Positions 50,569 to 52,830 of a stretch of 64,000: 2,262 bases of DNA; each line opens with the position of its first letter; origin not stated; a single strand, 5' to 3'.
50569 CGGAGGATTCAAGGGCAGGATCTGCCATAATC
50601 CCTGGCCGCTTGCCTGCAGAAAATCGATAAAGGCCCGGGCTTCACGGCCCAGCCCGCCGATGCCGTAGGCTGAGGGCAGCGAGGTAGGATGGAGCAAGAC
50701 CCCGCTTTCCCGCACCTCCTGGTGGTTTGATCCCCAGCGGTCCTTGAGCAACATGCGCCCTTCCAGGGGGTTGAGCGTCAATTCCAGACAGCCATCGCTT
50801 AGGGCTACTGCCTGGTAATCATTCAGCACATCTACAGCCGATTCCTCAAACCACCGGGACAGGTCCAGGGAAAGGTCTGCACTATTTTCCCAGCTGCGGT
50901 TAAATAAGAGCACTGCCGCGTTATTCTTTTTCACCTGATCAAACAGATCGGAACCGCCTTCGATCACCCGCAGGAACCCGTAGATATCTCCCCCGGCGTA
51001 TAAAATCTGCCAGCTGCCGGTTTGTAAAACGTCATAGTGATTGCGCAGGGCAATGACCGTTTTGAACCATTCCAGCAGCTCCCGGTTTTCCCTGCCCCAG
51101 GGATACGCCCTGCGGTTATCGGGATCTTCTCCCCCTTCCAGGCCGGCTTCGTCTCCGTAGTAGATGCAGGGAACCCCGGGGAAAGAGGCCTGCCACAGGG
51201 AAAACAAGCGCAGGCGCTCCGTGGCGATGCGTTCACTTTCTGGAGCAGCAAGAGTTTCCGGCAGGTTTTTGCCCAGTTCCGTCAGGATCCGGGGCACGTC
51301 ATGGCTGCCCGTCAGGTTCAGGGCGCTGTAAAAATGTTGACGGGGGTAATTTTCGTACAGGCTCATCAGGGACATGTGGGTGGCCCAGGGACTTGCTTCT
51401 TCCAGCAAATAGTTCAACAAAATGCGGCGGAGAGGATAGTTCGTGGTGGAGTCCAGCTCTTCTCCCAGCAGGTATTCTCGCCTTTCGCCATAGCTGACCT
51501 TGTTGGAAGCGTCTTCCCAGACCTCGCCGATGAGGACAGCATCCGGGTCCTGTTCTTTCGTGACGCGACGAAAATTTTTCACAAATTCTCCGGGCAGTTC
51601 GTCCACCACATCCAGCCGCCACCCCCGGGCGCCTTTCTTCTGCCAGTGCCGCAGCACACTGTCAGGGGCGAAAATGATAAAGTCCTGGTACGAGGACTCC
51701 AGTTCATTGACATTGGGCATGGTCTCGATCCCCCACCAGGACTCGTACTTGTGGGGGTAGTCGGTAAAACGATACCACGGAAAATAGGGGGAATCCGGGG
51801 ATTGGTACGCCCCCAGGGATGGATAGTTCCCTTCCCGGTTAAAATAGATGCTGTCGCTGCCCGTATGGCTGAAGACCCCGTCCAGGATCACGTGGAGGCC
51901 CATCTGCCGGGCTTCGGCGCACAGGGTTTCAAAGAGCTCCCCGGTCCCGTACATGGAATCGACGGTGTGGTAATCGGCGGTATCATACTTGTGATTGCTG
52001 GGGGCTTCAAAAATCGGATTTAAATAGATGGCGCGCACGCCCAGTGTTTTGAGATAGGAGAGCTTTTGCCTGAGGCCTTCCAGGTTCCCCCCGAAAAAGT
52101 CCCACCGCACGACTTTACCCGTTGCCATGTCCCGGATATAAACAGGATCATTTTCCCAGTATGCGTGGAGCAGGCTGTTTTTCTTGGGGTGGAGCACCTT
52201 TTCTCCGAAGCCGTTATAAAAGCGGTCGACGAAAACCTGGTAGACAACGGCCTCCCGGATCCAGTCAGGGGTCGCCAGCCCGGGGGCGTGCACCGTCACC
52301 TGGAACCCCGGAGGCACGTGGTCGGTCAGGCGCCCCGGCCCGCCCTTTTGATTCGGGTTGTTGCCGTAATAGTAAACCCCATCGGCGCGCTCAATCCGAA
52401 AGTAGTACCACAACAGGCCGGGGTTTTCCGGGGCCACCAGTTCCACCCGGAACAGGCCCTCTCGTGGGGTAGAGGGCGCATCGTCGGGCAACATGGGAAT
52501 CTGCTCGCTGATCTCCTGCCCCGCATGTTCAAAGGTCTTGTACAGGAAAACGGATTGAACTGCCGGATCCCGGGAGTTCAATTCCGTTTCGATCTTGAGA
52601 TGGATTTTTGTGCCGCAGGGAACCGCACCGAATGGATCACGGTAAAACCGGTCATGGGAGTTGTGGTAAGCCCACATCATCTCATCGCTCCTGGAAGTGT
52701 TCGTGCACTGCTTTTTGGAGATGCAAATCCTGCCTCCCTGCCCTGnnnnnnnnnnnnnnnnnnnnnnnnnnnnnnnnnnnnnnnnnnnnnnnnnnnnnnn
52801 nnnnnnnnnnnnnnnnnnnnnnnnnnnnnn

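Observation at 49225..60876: Glycogen operon glgB-glgC-glgD-glgA-glgP has no glgX; a GH13 + GH77 fusion (1151 aa) sits in its place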

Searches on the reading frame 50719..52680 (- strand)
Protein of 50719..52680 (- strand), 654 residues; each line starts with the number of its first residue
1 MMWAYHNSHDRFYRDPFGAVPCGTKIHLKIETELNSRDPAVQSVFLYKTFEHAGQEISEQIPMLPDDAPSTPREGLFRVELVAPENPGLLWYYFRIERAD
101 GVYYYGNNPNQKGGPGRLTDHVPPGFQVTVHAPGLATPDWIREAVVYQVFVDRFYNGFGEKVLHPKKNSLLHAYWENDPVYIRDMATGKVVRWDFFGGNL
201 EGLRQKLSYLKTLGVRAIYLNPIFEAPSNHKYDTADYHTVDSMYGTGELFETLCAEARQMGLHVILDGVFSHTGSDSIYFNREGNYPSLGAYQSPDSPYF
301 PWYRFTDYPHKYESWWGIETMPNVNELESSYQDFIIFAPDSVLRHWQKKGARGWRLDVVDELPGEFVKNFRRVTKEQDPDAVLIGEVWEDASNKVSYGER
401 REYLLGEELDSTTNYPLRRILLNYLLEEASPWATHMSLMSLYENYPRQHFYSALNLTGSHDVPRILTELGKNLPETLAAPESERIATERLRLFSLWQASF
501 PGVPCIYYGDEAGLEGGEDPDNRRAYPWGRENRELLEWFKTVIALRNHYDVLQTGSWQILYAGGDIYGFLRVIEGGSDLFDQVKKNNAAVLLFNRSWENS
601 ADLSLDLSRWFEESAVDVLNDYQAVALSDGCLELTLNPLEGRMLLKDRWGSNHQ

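Call 7: search_solved_structures(query=window:50719-52680:-, max_evalue=1e-10, show_alignments=3)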
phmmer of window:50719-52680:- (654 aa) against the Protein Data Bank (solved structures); distinct sequences matched with E-value up to 1e-10: 164 (the best 60 are shown).
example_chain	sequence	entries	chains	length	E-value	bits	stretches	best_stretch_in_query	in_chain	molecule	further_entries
1sma_A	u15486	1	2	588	9.2e-67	228.9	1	71-572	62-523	MALTOGENIC AMYLASE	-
1gvi_A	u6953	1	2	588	1.1e-65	225.4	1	71-572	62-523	MALTOGENIC AMYLASE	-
5z0u_A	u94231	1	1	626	1e-64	222.2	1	81-563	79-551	Neopullulanase 1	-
7vt9_A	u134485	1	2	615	2.4e-64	221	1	127-574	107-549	Maltodextrin glucosidase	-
5bn7_A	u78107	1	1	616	2.4e-64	221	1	127-574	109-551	Maltodextrin glucosidase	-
1jf5_A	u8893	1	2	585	5.2e-63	216.5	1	134-644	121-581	ALPHA AMYLASE II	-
1bvz_A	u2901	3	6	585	5.4e-63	216.5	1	134-644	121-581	PROTEIN (ALPHA-AMYLASE II) | ALPHA-AMYLASE II | Neopullulanase 2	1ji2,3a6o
1jf6_A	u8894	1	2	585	6.6e-63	216.2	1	134-644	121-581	ALPHA AMYLASE II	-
1wzm_A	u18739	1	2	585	1.3e-62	215.2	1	134-644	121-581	Alpha-amylase II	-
1j0h_A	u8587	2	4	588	1.4e-62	215.1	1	136-566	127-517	neopullulanase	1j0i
1wzk_A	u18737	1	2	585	2.5e-62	214.3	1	134-644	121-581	Alpha-amylase II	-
1jib_A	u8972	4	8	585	2.6e-62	214.2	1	134-644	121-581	NEOPULLULANASE | ALPHA-AMYLASE II | Neopullulanase 2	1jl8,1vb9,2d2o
1g1y_A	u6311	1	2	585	3.1e-62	214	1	134-644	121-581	ALPHA-AMYLASE II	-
1j0j_A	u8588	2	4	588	3.3e-62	213.9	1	136-566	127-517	neopullulanase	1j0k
5z0t_A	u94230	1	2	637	4.1e-62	213.6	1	81-563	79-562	Neopullulanase 1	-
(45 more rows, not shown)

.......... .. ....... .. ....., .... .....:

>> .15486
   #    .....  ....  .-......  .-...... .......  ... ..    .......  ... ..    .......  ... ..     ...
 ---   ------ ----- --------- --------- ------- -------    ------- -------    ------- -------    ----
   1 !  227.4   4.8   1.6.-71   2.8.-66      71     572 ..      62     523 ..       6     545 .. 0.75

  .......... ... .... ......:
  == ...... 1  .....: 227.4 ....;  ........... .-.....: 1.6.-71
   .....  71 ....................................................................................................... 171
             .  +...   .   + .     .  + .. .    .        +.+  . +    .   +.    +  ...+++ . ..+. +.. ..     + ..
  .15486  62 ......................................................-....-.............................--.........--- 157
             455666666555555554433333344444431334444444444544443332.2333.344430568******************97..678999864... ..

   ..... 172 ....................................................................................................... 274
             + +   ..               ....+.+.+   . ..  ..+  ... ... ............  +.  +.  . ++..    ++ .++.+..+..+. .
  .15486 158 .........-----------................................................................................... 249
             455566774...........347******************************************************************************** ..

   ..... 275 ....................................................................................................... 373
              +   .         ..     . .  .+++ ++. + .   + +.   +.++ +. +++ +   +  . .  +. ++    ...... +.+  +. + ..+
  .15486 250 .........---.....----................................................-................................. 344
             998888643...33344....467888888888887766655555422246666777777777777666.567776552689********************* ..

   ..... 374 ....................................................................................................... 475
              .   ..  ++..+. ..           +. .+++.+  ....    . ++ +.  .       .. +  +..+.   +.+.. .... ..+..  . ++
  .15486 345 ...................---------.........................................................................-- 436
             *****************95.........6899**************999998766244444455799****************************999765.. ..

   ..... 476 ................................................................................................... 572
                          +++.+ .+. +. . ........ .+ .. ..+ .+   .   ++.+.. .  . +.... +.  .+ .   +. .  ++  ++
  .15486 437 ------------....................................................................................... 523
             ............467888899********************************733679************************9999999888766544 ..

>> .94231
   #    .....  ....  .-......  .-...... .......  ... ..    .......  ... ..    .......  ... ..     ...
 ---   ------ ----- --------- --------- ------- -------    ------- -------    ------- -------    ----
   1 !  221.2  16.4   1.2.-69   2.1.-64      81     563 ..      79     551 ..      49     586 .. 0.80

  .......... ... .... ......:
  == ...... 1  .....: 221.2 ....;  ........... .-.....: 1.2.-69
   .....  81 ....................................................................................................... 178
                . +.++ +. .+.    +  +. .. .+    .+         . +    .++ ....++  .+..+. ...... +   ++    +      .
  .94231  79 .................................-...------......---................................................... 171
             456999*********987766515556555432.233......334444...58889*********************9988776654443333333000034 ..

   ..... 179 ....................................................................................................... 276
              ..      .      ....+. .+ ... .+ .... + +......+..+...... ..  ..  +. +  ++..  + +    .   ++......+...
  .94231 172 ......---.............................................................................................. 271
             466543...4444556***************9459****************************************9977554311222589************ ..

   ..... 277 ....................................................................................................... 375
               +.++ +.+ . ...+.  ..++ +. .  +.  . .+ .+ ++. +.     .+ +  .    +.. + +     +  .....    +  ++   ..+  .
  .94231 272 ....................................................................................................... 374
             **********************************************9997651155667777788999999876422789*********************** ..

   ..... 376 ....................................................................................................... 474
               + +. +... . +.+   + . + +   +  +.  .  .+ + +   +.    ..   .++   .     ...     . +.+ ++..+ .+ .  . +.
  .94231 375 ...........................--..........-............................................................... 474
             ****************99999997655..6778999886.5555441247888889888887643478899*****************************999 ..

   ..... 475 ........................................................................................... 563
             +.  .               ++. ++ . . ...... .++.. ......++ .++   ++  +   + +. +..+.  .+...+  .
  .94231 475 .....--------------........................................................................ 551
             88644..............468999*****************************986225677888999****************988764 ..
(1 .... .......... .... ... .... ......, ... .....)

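Call 22: search_protein_families(library=pfam, proteins=[window:50731-52680:-], max_evalue=10)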
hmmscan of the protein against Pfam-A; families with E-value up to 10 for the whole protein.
window:50731-52680:- (650 aa): 2 families
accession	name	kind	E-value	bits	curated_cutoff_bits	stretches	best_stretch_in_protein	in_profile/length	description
PF00128.31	Alpha-amylase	-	1.4e-52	179.8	22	1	148-528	1-390/446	Alpha amylase, catalytic domain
PF16158.11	N_BRCA1_IG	-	0.18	12.8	28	1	73-107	67-100/108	Ig-like domain from next to BRCA1 gene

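Call 23: search_protein_families(library=ncbifam, proteins=[window:50731-52680:-], max_evalue=0.00001)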
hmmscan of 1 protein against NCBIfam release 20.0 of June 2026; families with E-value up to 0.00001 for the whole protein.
window:50731-52680:- (650 aa): 28 families (the best 25 are shown)
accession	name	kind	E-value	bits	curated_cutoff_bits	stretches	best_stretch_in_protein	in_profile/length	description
NF011083.0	PRK14510.1-2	equivalog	1.9e-242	807.3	1322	1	2-649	4-666/1186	bifunctional glycogen debranching protein GlgX/4-alpha-glucanotransferase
NF008051.0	PRK10785.1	equivalog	2.4e-95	320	568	1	135-592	113-566/607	maltodextrin glucosidase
NF041090.1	Cyc-maltodext_AglB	equivalog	4.4e-87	292.8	540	1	138-635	2-445/470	cyclomaltodextrinase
TIGR02456.1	treS_nterm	equivalog_domain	7.8e-28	97.3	678.35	1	198-314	25-134/539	maltose alpha-D-glucosyltransferase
TIGR02403.1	trehalose_treC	equivalog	2.6e-27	95.7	799.05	1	198-361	24-197/544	alpha,alpha-phosphotrehalase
NF041321.1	Alpha-amyl_MalA_Halo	equivalog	4.9e-23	81.4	875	1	136-554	252-590/666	alpha-amylase MalA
NF051899.1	BetGalacBglAAgro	equivalog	1.3e-22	80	900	1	198-281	25-109/537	beta-galactosidase BglA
NF008183.0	PRK10933.1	subfamily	6.4e-21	74.6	535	1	198-351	30-178/551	alpha,alpha-phosphotrehalase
TIGR02401.1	trehalose_TreY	equivalog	5.9e-17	61.2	498.65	1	204-276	19-93/838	malto-oligosyltrehalose synthase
TIGR02402.1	trehalose_TreZ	equivalog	5.9e-13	48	538.8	1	198-286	109-199/545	malto-oligosyltrehalose trehalohydrolase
NF007051.0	PRK09505.1-1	equivalog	7.4e-12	44.1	864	1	141-275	196-328/686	alpha-amylase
NF011085.0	PRK14511.1-2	equivalog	1.3e-09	36.8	1312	1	208-275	26-95/873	malto-oligosyltrehalose synthase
NF011077.0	PRK14507.1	equivalog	3.9e-09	34.4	2148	1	203-274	760-833/1693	malto-oligosyltrehalose synthase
NF006970.0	PRK09441.1-3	equivalog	4.2e-09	35.6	516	1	201-395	58-265/466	alpha-amylase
NF007058.0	PRK09505.2-3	equivalog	4.2e-09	35.1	897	1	188-275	239-339/742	alpha-amylase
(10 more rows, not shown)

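Call 64: search_solved_structures(query=window:50731-52680:-, max_evalue=10, show_alignments=0)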
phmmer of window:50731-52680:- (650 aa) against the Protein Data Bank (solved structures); distinct sequences matched with E-value up to 10: 257 (the best 60 are shown).
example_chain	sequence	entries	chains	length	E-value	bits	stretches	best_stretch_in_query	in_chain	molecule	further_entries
1sma_A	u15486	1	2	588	9.1e-67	228.9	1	71-573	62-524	MALTOGENIC AMYLASE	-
1gvi_A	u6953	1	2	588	1.1e-65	225.4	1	71-573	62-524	MALTOGENIC AMYLASE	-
5z0u_A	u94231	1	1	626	1e-64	222.2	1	81-563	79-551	Neopullulanase 1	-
5bn7_A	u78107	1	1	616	2e-64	221.2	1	127-574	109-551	Maltodextrin glucosidase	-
7vt9_A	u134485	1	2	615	2.3e-64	221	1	127-574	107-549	Maltodextrin glucosidase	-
1bvz_A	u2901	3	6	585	4.7e-63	216.7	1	134-644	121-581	PROTEIN (ALPHA-AMYLASE II) | ALPHA-AMYLASE II | Neopullulanase 2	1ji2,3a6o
1jf5_A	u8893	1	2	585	5.1e-63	216.6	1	134-644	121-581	ALPHA AMYLASE II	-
1jf6_A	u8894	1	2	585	6.6e-63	216.2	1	134-644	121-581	ALPHA AMYLASE II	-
1wzm_A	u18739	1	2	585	1.1e-62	215.4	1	134-644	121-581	Alpha-amylase II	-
1j0h_A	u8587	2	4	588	1.4e-62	215.1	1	136-567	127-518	neopullulanase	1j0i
1wzk_A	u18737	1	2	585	2.2e-62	214.4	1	134-644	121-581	Alpha-amylase II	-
1jib_A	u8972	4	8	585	2.3e-62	214.4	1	134-644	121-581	NEOPULLULANASE | ALPHA-AMYLASE II | Neopullulanase 2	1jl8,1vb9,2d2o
1g1y_A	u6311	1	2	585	2.7e-62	214.2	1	134-644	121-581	ALPHA-AMYLASE II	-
1j0j_A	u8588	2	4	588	3.1e-62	213.9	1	136-567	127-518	neopullulanase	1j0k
5z0t_A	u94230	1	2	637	3.8e-62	213.7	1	81-563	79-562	Neopullulanase 1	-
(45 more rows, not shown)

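Call 78: search_protein_representatives(protein=window:50731-52680:-)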
Query: 650 residues. Proteins with E-value up to 0.001 (for the whole library): 16639; up to 1e-10: 6548; up to 1e-30: 1792. The best 150 are listed.
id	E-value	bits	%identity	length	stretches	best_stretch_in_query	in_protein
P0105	2.2e-224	763.2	52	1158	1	3-645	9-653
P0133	7.5e-223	758.1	54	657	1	3-641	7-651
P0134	2.7e-222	756.2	54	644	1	2-645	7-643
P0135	1.2e-214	731.0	59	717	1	106-645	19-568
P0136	7.7e-195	665.5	54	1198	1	3-573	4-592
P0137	3.5e-185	633.6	50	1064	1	5-646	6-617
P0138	3.0e-181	620.6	47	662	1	3-641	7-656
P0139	8.5e-181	619.1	44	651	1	4-644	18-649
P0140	8.1e-178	609.2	49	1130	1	1-616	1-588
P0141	1.1e-177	608.7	53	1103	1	5-573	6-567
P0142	1.7e-176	604.8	48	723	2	77-644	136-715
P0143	4.9e-176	603.3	47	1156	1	5-599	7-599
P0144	8.5e-176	602.6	50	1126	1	4-573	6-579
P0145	3.4e-173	593.9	56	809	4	311-571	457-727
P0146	2.2e-167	574.7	49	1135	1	6-564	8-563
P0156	4.6e-159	547.2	47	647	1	5-624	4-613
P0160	4.9e-155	533.9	43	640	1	2-646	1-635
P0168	6.7e-152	523.6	44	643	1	4-638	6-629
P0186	1.1e-140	486.5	41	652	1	5-643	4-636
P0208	8.4e-134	463.8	41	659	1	6-619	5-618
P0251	1.5e-121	423.3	44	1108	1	6-555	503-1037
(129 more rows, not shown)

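Call 79: search_protein_families(library=ncbifam, proteins=[P0133, P0139, P0160, P0186, P0208, P0251], max_evalue=1e-40)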
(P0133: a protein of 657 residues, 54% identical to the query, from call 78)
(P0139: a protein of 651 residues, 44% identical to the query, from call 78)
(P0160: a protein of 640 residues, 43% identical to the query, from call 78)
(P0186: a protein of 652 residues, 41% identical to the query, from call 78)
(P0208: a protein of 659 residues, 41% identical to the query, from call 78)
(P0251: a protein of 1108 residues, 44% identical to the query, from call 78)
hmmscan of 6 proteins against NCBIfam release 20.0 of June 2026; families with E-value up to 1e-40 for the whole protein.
P0133 (657 aa): 3 families
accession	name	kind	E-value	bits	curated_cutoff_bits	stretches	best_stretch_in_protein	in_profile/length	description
NF011083.0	PRK14510.1-2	equivalog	5.8e-248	825.6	1322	1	67-628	95-636/1186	bifunctional glycogen debranching protein GlgX/4-alpha-glucanotransferase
NF008051.0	PRK10785.1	equivalog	1.9e-92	310.4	568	1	29-593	20-559/607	maltodextrin glucosidase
NF041090.1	Cyc-maltodext_AglB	equivalog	2.1e-86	290.6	540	1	135-470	3-305/470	cyclomaltodextrinase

P0139 (651 aa): 3 families
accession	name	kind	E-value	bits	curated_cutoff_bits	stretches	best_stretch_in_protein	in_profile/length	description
NF011083.0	PRK14510.1-2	equivalog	1.2e-202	675.5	1322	1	75-615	95-633/1186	bifunctional glycogen debranching protein GlgX/4-alpha-glucanotransferase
NF008051.0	PRK10785.1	equivalog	2.9e-94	316.4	568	1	40-617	23-573/607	maltodextrin glucosidase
NF041090.1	Cyc-maltodext_AglB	equivalog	4e-91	306.2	540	1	141-643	2-448/470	cyclomaltodextrinase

P0160 (640 aa): 3 families
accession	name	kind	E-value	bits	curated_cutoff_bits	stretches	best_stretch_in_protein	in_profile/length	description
NF011083.0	PRK14510.1-2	equivalog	3.9e-192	640.7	1322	1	57-591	96-621/1186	bifunctional glycogen debranching protein GlgX/4-alpha-glucanotransferase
NF041090.1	Cyc-maltodext_AglB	equivalog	4.6e-89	299.4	540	1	124-457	2-303/470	cyclomaltodextrinase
NF008051.0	PRK10785.1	equivalog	5.2e-87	292.4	568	1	24-567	22-548/607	maltodextrin glucosidase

P0186 (652 aa): 3 families
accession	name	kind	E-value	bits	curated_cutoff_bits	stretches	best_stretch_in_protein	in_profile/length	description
NF011083.0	PRK14510.1-2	equivalog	3.1e-177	591.3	1322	1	64-596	98-623/1186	bifunctional glycogen debranching protein GlgX/4-alpha-glucanotransferase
NF008051.0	PRK10785.1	equivalog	7.9e-89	298.5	568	1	24-609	20-575/607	maltodextrin glucosidase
NF041090.1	Cyc-maltodext_AglB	equivalog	1.2e-81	274.9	540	1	125-457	2-303/470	cyclomaltodextrinase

P0208 (659 aa): 3 families
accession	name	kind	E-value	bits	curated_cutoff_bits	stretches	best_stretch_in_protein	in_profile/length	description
NF011083.0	PRK14510.1-2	equivalog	9.1e-168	560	1322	1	62-605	97-627/1186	bifunctional glycogen debranching protein GlgX/4-alpha-glucanotransferase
NF041090.1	Cyc-maltodext_AglB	equivalog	9.7e-84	281.8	540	1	128-461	6-302/470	cyclomaltodextrinase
NF008051.0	PRK10785.1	equivalog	2.9e-78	263.6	568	1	40-461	36-455/607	maltodextrin glucosidase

P0251 (1108 aa): 15 families
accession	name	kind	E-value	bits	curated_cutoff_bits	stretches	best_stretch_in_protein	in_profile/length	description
NF001898.0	PRK00654.1-1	equivalog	2.5e-168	560.6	603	1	23-493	3-475/477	glycogen synthase GlgA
NF011083.0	PRK14510.1-2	equivalog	2.7e-154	515.4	1322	1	554-1068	100-621/1186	bifunctional glycogen debranching protein GlgX/4-alpha-glucanotransferase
TIGR02095.1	glgA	subfamily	5.6e-147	490.2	328.45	1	23-491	3-475/477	glycogen/starch synthase, ADP-glucose type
NF001903.0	PRK00654.2-2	equivalog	2.2e-126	422.3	616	1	23-490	3-475/482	glycogen synthase GlgA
NF001899.0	PRK00654.1-2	equivalog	1.5e-118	396.2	459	1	23-493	3-475/478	glycogen synthase GlgA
NF001900.0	PRK00654.1-3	equivalog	1.5e-112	376.5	509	1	23-494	3-455/481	glycogen synthase GlgA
NF010699.0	PRK14099.1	equivalog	4.1e-100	335.5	762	1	23-494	6-480/485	glycogen synthase GlgA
NF001905.0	PRK00654.2-4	subfamily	1.3e-91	307.6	560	1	24-489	4-482/489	glycogen synthase GlgA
NF001901.0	PRK00654.1-5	equivalog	2.5e-88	296.7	649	1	18-495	21-493/502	glycogen synthase GlgA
NF001906.0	PRK00654.2-5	equivalog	9.1e-88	295.3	870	1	22-492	7-482/485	glycogen synthase GlgA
NF008051.0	PRK10785.1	equivalog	2.6e-85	286.8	568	1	600-943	112-457/607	maltodextrin glucosidase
NF041090.1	Cyc-maltodext_AglB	equivalog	1.4e-84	284.6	540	1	604-941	2-302/470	cyclomaltodextrinase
NF010698.0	PRK14098.1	equivalog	1.8e-76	257.7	754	1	23-494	8-487/489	starch synthase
NF001902.0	PRK00654.2-1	equivalog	1.9e-76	257.6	845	1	26-487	6-483/492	glycogen synthase GlgA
NF001904.0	PRK00654.2-3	equivalog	2.2e-52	178.4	577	1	25-490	5-471/475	glycogen synthase GlgA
